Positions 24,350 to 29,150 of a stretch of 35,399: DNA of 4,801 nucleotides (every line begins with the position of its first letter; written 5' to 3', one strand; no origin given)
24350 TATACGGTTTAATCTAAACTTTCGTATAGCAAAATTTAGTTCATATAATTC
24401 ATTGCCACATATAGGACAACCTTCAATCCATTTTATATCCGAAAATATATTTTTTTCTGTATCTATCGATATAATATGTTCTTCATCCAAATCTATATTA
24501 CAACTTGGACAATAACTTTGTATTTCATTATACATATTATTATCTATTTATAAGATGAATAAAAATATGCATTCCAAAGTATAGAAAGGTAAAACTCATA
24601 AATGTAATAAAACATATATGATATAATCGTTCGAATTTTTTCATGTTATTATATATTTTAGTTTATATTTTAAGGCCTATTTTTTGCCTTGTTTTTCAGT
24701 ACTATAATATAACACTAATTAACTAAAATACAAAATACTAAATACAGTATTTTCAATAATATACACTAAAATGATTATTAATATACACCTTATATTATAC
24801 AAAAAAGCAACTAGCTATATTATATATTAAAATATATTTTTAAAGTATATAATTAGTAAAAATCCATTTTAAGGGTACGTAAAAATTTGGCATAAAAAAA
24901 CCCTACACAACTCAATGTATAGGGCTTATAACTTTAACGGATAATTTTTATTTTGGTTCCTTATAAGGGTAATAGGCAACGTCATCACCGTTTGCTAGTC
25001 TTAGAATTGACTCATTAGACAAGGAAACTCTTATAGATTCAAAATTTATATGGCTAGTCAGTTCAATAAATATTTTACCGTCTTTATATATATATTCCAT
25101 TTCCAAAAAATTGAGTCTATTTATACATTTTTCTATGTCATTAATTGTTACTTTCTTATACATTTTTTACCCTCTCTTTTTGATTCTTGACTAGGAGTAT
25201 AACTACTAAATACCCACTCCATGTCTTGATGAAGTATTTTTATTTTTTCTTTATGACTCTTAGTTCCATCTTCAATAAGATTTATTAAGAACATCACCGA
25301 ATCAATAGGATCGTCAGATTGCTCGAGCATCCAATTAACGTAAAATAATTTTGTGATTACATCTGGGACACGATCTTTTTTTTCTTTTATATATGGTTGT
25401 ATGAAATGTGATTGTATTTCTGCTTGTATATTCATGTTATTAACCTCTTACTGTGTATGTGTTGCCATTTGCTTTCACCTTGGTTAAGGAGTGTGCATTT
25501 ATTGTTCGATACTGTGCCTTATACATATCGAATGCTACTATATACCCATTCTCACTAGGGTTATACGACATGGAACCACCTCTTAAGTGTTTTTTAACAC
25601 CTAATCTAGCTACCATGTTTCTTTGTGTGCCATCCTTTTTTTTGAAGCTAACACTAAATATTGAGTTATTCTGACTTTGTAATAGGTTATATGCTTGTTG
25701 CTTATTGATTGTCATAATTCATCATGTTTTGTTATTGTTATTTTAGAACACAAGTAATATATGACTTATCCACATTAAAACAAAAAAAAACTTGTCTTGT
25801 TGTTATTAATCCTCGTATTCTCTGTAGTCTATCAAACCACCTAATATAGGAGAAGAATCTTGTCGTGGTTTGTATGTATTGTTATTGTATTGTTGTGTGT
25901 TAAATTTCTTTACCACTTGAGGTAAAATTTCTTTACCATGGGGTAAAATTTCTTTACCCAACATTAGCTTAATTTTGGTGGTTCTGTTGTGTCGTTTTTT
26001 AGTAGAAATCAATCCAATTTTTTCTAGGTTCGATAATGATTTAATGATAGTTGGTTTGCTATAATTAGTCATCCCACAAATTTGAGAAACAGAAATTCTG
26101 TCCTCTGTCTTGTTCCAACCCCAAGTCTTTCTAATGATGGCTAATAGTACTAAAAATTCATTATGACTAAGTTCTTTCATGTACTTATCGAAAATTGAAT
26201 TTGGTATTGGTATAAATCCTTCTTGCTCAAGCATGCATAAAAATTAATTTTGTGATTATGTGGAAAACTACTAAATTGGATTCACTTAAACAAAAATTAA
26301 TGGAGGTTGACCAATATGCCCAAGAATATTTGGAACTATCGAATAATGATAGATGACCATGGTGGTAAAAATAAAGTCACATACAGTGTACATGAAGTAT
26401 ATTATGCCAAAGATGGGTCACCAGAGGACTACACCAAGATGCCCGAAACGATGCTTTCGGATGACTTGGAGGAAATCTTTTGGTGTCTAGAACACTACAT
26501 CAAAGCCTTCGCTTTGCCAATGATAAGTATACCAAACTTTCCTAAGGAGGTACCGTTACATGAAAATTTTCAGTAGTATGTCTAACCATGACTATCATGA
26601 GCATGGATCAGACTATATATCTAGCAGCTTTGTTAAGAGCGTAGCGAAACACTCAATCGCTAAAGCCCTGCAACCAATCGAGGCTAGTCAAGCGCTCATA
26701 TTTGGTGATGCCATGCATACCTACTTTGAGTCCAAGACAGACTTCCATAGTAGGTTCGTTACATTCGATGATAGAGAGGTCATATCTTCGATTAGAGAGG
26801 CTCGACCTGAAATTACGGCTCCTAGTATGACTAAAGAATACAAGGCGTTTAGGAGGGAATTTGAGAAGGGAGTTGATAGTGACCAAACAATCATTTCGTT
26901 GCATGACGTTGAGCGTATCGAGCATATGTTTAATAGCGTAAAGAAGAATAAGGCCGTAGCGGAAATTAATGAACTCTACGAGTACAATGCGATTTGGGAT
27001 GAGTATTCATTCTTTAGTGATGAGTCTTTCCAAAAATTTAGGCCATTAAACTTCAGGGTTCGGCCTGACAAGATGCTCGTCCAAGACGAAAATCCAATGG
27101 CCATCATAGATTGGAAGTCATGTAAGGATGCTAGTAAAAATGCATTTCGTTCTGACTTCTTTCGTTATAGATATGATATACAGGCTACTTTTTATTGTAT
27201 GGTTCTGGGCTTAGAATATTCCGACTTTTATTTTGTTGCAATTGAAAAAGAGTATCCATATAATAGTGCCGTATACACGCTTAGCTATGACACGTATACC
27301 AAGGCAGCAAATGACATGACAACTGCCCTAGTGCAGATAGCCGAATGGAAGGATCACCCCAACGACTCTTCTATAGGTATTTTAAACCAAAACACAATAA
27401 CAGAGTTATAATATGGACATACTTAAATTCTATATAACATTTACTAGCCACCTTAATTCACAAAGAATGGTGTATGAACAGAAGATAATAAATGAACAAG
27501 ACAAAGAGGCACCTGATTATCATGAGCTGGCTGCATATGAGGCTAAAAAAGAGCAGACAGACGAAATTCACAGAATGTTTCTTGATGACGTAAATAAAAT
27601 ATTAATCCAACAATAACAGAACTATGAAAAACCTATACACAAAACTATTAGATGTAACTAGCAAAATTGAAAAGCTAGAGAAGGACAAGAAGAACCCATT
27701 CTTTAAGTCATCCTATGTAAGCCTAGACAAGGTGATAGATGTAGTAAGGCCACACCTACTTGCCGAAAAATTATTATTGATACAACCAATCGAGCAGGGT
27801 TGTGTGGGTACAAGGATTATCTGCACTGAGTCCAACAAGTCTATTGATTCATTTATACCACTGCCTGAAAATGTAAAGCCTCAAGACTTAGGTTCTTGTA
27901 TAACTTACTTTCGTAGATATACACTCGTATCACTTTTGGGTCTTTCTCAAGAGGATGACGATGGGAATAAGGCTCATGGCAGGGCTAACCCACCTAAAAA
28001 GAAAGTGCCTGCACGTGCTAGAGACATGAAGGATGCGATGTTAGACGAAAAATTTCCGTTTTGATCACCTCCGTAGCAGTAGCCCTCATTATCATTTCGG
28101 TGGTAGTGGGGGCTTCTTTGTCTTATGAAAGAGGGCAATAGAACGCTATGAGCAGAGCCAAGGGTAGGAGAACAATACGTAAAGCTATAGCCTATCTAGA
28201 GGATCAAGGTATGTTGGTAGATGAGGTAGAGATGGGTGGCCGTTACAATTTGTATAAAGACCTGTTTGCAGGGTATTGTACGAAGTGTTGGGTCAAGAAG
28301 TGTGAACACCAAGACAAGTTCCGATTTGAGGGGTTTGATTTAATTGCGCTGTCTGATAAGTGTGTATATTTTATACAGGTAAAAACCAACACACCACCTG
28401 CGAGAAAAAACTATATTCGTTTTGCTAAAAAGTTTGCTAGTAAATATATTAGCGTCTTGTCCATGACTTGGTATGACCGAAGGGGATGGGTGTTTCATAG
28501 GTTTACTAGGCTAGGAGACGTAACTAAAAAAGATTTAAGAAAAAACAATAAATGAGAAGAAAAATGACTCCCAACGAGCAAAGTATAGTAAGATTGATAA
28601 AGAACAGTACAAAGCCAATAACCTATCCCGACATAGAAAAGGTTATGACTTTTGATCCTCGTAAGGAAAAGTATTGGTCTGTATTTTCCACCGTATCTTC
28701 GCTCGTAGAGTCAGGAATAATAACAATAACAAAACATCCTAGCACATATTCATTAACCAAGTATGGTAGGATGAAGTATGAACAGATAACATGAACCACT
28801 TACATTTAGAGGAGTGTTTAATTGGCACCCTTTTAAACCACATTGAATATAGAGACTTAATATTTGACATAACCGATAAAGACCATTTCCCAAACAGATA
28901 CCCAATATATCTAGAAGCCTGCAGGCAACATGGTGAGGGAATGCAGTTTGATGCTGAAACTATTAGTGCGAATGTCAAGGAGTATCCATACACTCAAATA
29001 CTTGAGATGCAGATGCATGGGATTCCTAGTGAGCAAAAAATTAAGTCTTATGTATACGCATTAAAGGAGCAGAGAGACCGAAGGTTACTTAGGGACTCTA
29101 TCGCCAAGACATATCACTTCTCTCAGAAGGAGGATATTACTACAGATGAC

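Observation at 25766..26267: Candidate replication origin: iterons inside a truncated lambda-O-like gene, flanked by DnaA boxes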

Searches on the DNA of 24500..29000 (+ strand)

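Call 10: search_dna_similar(query=window:24500-29000:+, collection=phages, mode=distant, max_rows=20)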
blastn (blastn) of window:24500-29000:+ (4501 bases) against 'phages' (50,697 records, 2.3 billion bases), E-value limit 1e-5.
No match.

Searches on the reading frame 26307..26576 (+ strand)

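Call 8: search_protein_families(library=pfam, proteins=[window:26307-26576:+], max_evalue=0.01)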
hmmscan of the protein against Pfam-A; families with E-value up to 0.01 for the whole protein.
window:26307-26576:+ (89 aa): 0 families

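Call 9: search_protein_families(library=phrogs, proteins=[window:26307-26576:+], max_evalue=0.001)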
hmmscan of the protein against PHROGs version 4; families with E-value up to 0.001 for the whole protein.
window:26307-26576:+ (89 aa): 2 families
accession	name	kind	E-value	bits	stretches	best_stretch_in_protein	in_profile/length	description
phrog_21321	-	unknown function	4e-08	34.4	1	8-75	18-88/104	-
phrog_24806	-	unknown function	0.00014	23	1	8-39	2-36/121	-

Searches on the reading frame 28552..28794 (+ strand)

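Call 8: search_protein_families(library=pfam, proteins=[window:28552-28794:+], max_evalue=0.01)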
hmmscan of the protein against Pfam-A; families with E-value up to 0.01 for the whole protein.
window:28552-28794:+ (80 aa): 2 families
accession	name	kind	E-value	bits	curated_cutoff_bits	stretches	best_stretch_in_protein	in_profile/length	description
PF14277.12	DUF4364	-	0.0013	19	26.9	1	15-77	8-71/162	Domain of unknown function (DUF4364)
PF21136.3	MUS81-like_WH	-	0.0023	18.7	27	1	29-72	38-79/86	Crossover junction endonuclease MUS81-like, winged helix domain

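Call 9: search_protein_families(library=phrogs, proteins=[window:28552-28794:+], max_evalue=0.001)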
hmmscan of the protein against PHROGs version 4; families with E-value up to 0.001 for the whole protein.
window:28552-28794:+ (80 aa): 0 families
